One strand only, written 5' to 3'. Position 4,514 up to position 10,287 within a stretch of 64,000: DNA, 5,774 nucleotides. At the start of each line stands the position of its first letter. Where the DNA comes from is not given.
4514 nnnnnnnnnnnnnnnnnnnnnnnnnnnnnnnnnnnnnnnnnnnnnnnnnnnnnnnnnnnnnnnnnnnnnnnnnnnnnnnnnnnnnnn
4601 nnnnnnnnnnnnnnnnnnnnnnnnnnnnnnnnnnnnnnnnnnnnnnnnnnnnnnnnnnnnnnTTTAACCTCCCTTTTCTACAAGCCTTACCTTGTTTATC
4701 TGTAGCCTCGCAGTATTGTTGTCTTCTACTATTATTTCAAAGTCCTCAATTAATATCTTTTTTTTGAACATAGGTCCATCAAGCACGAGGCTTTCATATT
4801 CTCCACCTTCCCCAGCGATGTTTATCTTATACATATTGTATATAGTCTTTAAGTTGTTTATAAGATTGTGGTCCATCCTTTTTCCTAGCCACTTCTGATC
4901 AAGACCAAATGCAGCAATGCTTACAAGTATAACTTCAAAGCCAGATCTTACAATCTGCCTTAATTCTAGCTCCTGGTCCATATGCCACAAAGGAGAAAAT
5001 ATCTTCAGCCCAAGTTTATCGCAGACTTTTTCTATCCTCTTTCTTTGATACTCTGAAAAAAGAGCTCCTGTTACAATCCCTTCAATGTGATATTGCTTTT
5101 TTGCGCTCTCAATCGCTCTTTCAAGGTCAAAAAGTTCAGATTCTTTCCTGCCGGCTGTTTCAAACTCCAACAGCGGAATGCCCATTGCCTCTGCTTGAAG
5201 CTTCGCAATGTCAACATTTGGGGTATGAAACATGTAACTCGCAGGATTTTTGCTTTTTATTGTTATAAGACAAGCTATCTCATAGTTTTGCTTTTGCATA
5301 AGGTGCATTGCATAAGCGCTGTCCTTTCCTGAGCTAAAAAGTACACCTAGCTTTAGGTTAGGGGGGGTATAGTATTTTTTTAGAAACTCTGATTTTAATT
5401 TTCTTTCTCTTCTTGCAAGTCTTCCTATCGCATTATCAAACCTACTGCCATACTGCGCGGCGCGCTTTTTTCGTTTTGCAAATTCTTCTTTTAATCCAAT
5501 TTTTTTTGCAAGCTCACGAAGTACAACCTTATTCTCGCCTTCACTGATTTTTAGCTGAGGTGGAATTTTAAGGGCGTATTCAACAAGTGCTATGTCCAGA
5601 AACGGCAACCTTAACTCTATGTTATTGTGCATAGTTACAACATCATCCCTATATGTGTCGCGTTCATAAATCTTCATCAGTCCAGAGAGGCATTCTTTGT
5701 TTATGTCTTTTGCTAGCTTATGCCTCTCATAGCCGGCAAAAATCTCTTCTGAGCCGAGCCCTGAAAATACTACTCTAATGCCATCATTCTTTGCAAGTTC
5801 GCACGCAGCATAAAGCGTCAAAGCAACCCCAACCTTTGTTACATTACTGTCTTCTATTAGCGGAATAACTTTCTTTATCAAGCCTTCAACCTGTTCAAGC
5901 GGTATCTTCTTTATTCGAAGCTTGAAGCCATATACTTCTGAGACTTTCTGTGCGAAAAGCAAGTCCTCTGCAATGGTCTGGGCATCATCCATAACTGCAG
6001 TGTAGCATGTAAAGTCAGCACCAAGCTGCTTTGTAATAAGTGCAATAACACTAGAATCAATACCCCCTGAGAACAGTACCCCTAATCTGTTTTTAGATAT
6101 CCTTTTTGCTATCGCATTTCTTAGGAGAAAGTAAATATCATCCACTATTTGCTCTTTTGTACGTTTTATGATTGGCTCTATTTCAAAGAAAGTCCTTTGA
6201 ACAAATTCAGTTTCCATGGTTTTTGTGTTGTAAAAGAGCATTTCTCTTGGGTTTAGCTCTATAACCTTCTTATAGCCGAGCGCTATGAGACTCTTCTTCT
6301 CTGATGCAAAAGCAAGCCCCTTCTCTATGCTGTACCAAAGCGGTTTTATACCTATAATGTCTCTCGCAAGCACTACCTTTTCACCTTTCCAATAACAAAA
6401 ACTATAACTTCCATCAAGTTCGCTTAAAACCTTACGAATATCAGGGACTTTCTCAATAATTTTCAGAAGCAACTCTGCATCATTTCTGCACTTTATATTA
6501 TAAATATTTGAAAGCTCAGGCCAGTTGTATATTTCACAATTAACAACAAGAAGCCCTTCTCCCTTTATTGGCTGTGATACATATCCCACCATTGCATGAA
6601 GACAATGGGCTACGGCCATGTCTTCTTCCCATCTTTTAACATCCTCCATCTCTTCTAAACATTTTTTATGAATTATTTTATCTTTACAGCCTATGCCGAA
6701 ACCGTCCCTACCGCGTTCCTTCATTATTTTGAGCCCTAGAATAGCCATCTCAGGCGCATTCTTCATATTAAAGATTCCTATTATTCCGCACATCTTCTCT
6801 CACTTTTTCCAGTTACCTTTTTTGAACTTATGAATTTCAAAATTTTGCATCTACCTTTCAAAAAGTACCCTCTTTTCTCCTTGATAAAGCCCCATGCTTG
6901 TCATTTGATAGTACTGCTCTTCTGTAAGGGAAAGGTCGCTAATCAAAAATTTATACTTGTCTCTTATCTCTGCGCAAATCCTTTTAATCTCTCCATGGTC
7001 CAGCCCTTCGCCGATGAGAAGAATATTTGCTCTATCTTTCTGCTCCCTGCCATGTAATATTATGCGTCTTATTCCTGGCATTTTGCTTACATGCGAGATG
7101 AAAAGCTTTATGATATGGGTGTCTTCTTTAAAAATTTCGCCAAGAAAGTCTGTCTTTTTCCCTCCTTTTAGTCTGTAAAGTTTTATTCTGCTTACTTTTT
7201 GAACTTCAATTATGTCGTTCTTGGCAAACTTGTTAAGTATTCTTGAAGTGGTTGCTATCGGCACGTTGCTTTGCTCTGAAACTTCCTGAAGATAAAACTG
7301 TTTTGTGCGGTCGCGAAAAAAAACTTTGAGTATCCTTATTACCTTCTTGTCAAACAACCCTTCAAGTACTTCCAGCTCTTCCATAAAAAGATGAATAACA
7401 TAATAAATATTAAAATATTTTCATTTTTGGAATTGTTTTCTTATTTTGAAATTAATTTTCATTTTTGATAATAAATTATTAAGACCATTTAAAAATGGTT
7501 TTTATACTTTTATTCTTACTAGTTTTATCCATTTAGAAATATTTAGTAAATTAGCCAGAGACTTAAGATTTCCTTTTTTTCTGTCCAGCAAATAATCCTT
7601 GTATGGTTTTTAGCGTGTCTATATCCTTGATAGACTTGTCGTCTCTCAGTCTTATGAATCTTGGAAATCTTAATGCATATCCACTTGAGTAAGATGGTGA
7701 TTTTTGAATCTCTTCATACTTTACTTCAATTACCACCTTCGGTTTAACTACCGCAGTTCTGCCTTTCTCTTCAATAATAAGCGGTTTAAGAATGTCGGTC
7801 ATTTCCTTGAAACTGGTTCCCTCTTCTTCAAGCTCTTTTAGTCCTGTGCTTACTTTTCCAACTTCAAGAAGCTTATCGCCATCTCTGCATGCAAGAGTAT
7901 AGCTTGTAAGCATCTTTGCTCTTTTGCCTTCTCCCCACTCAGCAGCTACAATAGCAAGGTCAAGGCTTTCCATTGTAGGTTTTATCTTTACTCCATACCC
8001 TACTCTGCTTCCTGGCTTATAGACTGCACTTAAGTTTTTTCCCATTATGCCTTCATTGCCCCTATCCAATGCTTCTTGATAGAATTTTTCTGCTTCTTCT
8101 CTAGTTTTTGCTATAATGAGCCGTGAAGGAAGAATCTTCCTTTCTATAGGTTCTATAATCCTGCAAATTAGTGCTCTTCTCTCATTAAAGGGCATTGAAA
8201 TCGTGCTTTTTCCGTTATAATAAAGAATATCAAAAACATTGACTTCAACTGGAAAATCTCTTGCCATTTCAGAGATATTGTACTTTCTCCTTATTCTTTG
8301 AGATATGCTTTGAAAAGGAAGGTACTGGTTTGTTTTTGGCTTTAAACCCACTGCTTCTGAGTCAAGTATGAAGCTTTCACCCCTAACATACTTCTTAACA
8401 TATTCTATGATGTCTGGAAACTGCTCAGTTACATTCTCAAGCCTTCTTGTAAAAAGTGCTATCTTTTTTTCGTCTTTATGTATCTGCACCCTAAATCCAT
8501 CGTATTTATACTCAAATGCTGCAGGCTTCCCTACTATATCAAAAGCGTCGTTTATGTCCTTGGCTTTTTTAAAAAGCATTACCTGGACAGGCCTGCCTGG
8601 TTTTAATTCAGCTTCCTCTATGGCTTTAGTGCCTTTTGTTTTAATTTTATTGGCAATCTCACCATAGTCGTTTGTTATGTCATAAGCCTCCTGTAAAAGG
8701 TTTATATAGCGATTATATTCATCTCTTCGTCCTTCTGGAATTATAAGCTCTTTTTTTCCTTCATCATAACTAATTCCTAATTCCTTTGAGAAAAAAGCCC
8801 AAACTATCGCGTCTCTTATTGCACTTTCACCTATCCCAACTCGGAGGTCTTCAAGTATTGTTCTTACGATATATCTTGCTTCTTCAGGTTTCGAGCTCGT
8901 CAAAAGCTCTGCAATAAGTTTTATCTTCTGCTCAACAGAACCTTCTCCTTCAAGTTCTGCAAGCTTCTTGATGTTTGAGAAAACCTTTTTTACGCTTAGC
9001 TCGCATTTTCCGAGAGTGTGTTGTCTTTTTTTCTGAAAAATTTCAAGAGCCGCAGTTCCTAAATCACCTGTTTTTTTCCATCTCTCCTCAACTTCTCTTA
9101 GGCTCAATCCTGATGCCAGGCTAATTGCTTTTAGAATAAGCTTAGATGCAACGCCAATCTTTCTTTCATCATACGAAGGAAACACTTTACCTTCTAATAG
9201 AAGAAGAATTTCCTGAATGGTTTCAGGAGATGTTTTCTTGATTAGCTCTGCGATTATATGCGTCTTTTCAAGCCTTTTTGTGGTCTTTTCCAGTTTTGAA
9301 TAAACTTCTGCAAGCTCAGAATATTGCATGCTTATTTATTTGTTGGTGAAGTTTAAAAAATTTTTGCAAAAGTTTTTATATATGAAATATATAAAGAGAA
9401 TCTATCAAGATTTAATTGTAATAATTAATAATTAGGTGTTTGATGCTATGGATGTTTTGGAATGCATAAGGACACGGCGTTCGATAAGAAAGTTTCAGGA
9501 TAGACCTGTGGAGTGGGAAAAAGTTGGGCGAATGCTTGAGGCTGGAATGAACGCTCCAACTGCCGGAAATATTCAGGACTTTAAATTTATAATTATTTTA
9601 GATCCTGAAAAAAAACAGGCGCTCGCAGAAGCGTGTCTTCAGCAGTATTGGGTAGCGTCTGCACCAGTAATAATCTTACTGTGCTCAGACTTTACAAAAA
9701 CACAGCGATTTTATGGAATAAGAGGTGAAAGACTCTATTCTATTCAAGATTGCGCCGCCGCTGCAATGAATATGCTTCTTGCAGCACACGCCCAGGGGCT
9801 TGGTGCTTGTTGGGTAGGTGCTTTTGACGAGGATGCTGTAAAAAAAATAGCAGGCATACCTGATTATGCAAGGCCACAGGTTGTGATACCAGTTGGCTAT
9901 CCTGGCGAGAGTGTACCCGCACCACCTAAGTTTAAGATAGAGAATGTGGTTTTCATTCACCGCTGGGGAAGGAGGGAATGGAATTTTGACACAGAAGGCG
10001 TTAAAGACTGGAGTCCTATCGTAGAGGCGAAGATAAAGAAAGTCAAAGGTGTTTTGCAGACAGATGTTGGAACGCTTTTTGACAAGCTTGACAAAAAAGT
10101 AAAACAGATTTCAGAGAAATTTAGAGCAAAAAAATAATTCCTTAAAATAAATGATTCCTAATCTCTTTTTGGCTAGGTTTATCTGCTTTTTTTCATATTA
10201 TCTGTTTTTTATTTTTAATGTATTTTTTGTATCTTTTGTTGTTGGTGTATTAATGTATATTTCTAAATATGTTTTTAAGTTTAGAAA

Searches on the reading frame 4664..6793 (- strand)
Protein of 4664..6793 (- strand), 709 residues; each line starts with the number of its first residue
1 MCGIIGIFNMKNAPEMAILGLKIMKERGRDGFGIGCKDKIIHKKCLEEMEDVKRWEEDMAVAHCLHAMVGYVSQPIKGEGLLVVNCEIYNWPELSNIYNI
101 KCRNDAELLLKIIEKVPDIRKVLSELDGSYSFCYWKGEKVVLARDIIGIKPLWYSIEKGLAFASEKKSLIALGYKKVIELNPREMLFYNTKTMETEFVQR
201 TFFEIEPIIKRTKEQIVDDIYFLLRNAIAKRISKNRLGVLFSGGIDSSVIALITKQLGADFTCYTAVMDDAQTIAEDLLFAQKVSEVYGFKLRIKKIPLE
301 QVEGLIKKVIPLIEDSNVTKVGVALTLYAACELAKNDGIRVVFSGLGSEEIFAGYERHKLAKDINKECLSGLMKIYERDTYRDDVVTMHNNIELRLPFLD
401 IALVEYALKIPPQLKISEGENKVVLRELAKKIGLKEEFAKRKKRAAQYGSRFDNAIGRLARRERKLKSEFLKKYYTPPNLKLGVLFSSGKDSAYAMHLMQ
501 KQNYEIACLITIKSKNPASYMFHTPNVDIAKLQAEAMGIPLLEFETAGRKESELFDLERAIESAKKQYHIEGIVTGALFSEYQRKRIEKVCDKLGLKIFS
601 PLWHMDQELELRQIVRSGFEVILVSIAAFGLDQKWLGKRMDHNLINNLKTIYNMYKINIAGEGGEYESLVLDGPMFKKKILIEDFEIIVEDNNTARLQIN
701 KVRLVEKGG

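Call 8: search_protein_families(library=pfam, proteins=[window:4664-6793:-], max_evalue=0.001)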
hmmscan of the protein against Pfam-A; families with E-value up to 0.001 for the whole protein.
window:4664-6793:- (709 aa): 8 families
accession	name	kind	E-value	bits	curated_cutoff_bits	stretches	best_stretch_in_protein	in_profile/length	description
PF01902.24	Diphthami_syn_2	-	9.7e-69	231.7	23.2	1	481-703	2-218/219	Diphthamide synthase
PF00733.27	Asn_synthase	-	6.8e-46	158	21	2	223-361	5-141/354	Asparagine synthase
PF13537.11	GATase_7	-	7.7e-18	65.1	25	1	74-170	14-122/123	Glutamine amidotransferase domain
PF13522.11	GATase_6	-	2.7e-14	53.8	27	1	56-165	9-130/130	Glutamine amidotransferase domain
PF24167.1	DUF7411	-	8.2e-09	35.8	28.7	1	237-307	3-68/194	Family of unknown function (DUF7411)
PF03054.22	tRNA_Me_trans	-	4.4e-06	26.9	20.6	0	236-272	2-38/202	tRNA methyl transferase HUP domain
PF06508.19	QueC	-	2.9e-05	24.1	22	0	239-310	4-76/210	Queuosine biosynthesis protein QueC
PF01507.26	PAPS_reduct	-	0.00011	22.8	22.5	0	239-354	4-107/175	Phosphoadenosine phosphosulfate reductase domain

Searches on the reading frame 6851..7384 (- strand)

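Call 8: search_protein_families(library=pfam, proteins=[window:6851-7384:-], max_evalue=0.001)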
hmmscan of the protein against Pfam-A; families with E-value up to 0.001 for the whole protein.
window:6851-7384:- (177 aa): 1 family
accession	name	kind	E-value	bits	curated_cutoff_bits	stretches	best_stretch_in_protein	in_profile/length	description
PF01978.25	TrmB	-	0.00043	20.5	25.6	1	33-71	26-63/68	Sugar-specific transcriptional regulator TrmB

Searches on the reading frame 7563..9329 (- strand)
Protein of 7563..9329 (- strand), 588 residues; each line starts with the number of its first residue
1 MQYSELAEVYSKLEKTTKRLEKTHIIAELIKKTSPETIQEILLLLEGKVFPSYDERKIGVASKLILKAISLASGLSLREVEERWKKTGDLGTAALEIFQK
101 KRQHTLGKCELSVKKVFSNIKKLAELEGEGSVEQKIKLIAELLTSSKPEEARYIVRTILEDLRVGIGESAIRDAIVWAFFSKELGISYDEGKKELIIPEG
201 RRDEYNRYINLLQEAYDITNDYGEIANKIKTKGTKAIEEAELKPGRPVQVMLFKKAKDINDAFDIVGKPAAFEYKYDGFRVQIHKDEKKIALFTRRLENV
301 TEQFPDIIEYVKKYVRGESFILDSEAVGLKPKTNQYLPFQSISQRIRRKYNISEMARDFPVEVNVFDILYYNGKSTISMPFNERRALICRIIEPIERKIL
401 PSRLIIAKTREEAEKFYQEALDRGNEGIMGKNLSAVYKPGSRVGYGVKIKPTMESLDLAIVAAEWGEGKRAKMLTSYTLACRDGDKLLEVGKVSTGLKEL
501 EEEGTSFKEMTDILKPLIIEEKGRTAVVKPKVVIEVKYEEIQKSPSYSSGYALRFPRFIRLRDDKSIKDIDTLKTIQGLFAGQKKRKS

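Call 8: search_protein_families(library=pfam, proteins=[window:7563-9329:-], max_evalue=0.001)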
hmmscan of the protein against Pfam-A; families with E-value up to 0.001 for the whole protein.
window:7563-9329:- (588 aa): 3 families
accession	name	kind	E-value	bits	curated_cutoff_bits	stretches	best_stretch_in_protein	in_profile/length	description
PF01068.26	DNA_ligase_A_M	-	1.5e-53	181.9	26.2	1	251-450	2-204/204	ATP dependent DNA ligase domain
PF04675.19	DNA_ligase_A_N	-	3.7e-45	154.7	24.6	1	3-175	2-173/174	DNA ligase N terminus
PF04679.21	DNA_ligase_A_C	-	8.3e-17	61.8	27.5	1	470-565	1-94/94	ATP dependent DNA ligase C terminal region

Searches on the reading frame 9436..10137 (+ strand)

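Call 8: search_protein_families(library=pfam, proteins=[window:9436-10137:+], max_evalue=0.001)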
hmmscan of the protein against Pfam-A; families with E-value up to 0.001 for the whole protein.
window:9436-10137:+ (233 aa): 2 families
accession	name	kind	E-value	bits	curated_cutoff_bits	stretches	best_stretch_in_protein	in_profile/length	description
PF00881.29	Nitroreductase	-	3e-38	132.1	23.5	2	68-155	82-167/167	Nitroreductase family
PF14512.11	TM1586_NiRdase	-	2.9e-11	43.8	27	1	112-161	90-138/215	Putative TM nitroreductase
